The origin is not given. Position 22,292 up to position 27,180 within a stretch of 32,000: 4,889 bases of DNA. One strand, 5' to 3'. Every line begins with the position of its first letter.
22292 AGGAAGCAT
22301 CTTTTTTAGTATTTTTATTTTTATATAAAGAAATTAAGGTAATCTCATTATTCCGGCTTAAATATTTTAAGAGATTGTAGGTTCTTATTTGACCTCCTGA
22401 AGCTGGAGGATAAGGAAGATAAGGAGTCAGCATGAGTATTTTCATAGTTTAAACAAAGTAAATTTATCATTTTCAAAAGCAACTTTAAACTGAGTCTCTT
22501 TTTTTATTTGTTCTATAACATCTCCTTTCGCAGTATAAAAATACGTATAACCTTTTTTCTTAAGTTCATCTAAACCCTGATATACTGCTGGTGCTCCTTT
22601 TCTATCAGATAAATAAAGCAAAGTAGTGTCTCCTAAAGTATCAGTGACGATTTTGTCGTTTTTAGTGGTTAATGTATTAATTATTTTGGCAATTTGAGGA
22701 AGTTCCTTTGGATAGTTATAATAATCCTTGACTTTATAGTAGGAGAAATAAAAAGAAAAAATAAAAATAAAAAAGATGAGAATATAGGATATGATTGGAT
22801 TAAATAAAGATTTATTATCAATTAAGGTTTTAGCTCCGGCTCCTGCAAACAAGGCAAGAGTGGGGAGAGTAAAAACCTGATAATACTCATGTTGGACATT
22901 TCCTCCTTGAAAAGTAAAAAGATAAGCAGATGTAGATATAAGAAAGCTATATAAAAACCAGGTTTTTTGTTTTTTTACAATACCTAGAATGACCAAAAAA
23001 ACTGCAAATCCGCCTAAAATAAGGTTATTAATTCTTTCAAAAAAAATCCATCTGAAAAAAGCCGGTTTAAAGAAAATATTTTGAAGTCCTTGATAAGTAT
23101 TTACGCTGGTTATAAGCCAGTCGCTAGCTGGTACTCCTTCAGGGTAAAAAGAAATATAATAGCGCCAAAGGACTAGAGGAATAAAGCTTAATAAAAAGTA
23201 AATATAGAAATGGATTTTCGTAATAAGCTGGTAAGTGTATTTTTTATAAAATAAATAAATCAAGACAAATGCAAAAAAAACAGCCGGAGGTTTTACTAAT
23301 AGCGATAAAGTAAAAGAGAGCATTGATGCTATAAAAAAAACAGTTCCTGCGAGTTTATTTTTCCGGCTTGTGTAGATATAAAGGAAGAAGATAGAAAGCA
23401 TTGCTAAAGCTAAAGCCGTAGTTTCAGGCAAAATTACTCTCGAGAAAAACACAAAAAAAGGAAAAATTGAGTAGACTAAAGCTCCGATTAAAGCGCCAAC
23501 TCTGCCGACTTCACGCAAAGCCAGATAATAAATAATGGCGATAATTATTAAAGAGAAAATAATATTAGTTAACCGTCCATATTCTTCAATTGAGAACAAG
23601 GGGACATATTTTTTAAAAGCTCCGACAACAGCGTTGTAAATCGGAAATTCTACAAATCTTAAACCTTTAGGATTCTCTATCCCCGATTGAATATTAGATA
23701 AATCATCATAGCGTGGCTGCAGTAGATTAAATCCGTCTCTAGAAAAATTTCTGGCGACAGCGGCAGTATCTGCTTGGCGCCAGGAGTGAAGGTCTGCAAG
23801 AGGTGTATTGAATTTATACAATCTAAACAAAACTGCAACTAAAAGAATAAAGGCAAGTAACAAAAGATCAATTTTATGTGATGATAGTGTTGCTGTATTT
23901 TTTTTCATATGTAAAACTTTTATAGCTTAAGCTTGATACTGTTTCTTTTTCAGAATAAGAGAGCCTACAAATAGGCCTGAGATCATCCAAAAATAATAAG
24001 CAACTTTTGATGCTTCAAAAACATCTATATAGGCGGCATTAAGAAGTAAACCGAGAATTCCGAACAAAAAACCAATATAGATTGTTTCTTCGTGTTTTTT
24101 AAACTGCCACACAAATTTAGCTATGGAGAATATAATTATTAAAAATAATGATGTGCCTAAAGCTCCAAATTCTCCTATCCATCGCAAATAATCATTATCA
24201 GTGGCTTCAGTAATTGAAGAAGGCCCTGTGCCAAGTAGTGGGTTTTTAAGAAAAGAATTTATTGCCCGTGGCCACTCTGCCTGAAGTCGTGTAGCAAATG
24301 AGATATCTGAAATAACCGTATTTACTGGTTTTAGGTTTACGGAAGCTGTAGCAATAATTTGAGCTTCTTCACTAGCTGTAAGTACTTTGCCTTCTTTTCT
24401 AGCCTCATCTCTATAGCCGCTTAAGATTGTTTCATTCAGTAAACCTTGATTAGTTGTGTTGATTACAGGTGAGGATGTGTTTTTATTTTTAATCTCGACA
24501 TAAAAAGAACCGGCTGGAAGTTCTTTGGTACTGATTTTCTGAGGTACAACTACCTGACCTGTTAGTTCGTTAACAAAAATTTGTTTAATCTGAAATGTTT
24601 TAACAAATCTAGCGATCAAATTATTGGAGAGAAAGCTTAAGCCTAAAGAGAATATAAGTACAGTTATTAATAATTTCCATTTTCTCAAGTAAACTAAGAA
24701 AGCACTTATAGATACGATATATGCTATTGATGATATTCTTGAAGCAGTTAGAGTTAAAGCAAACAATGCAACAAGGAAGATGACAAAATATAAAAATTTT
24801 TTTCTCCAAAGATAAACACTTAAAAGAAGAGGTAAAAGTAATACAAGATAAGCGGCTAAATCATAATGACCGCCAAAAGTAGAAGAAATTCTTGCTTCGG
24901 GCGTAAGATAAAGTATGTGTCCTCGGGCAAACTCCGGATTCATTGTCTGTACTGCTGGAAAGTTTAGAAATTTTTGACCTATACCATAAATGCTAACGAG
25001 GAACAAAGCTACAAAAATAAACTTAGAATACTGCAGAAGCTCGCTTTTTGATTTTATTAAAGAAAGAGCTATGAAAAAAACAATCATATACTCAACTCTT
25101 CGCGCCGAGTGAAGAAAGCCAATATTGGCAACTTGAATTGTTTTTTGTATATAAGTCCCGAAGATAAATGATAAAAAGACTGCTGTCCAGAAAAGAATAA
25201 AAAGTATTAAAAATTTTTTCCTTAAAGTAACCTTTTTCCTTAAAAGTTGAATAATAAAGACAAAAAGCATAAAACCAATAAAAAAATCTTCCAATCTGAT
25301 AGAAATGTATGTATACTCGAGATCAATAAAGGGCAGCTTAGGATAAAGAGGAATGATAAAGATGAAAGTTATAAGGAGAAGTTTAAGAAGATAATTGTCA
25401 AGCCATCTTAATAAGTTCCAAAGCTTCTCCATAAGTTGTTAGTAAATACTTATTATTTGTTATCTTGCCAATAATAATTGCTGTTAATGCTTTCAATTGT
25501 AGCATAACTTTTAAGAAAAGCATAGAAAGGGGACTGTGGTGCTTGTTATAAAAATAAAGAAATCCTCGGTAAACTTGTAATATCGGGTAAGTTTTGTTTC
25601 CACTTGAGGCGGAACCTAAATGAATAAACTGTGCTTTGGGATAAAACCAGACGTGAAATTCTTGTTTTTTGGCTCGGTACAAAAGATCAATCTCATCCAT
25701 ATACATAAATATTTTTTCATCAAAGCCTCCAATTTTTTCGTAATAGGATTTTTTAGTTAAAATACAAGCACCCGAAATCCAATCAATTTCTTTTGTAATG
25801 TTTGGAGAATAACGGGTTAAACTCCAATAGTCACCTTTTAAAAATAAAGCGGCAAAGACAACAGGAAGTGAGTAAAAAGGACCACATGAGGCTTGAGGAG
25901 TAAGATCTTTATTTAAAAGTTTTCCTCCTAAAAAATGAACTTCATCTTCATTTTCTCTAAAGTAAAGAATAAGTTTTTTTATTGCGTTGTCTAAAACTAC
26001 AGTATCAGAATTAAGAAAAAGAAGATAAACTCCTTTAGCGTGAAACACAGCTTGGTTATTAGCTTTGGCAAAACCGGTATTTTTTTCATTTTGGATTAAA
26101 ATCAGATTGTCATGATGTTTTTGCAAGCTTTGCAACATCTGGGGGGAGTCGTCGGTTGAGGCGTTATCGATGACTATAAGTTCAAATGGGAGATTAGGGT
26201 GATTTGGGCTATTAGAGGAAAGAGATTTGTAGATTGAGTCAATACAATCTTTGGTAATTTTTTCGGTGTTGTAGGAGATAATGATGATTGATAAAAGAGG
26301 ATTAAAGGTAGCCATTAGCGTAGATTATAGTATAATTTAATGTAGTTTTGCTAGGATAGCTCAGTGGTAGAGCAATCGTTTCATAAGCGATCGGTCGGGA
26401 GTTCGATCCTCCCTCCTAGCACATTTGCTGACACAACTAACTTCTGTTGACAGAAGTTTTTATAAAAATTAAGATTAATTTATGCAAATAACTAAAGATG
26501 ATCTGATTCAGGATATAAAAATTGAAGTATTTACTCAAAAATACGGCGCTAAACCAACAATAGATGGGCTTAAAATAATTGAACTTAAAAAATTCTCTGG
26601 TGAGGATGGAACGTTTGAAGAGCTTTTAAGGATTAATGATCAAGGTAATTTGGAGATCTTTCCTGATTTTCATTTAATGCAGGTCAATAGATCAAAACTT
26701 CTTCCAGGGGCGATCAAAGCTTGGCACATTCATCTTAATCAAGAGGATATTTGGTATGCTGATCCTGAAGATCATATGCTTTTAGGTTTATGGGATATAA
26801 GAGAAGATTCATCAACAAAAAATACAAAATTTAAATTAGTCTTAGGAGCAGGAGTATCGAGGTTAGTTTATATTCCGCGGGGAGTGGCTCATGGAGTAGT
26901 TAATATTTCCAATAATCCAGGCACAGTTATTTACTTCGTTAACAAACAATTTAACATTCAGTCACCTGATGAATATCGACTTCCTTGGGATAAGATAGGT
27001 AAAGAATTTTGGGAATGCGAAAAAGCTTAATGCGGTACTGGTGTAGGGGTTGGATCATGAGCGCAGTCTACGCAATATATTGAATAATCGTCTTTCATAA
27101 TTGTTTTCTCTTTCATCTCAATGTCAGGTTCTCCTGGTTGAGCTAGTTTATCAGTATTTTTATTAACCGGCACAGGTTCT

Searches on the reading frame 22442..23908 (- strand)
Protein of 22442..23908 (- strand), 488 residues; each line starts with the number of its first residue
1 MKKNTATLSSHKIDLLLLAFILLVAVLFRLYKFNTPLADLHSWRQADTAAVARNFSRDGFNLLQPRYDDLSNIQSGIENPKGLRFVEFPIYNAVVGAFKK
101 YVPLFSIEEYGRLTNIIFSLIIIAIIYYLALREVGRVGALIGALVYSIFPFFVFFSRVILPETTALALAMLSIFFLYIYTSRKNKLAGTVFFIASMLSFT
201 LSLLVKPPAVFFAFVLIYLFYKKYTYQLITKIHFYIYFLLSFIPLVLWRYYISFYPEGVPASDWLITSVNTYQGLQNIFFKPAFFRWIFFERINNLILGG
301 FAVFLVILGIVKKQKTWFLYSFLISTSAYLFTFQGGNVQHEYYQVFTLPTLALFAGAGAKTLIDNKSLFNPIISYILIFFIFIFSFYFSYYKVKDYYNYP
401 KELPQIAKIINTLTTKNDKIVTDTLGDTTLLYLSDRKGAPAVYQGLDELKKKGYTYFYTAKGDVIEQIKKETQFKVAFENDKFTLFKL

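Call 41: search_protein_families(library=pfam, proteins=[window:22442-23908:-])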
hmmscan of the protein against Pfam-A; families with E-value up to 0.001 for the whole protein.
window:22442-23908:- (488 aa): 1 family
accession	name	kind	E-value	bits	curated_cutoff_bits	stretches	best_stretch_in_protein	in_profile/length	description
PF13231.12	PMT_2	-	1.3e-11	45.4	26.1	1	111-248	24-160/160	Dolichyl-phosphate-mannose-protein mannosyltransferase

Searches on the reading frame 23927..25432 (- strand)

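Call 43: search_protein_families(library=pfam, proteins=[window:23927-25432:-])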
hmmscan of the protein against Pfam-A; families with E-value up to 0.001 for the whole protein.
window:23927-25432:- (501 aa): 1 family
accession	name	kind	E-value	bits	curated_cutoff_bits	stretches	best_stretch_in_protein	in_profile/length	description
PF04932.20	Wzy_C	-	3.6e-07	30.5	31.7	1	218-431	2-149/149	O-Antigen ligase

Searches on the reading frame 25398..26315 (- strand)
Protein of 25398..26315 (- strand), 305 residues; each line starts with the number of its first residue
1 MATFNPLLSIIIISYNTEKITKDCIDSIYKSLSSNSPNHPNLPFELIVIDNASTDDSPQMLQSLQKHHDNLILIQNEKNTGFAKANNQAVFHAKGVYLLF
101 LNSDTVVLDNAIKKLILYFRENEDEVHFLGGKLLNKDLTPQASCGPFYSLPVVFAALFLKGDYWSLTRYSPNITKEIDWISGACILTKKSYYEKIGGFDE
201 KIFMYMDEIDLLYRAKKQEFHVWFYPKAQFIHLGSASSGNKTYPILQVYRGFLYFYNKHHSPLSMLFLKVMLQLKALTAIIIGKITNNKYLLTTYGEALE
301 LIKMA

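Call 43: search_protein_families(library=pfam, proteins=[window:25398-26315:-])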
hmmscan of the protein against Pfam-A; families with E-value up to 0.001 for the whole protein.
window:25398-26315:- (305 aa): 3 families
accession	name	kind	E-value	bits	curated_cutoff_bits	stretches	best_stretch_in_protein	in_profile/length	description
PF00535.33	Glycos_transf_2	-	6.9e-27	94.9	23.3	1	9-126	1-110/168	Glycosyl transferase family 2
PF13641.12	Glyco_tranf_2_3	-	4.4e-15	56.8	27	1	8-230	3-209/230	Glycosyltransferase like family 2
PF10111.15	Glyco_tranf_2_2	-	1e-07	32.2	27.3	1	43-217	29-201/276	Glycosyltransferase like family 2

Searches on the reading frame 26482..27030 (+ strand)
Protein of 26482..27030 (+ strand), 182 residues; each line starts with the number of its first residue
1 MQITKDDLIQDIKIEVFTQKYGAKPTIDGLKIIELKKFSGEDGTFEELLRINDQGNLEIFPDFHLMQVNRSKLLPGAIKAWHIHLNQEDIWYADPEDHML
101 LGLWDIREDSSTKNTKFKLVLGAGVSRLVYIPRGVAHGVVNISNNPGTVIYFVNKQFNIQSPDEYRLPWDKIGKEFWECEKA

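Call 43: search_protein_families(library=pfam, proteins=[window:26482-27030:+])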
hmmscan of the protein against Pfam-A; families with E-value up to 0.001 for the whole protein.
window:26482-27030:+ (182 aa): 2 families
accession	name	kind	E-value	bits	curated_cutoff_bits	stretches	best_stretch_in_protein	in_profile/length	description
PF00908.23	dTDP_sugar_isom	-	1.1e-10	41.9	27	1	26-161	3-137/168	dTDP-4-dehydrorhamnose 3,5-epimerase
PF14667.12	Polysacc_synt_C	-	0.00093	19.7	28.7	0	67-165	19-111/111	Polysaccharide biosynthesis C-terminal domain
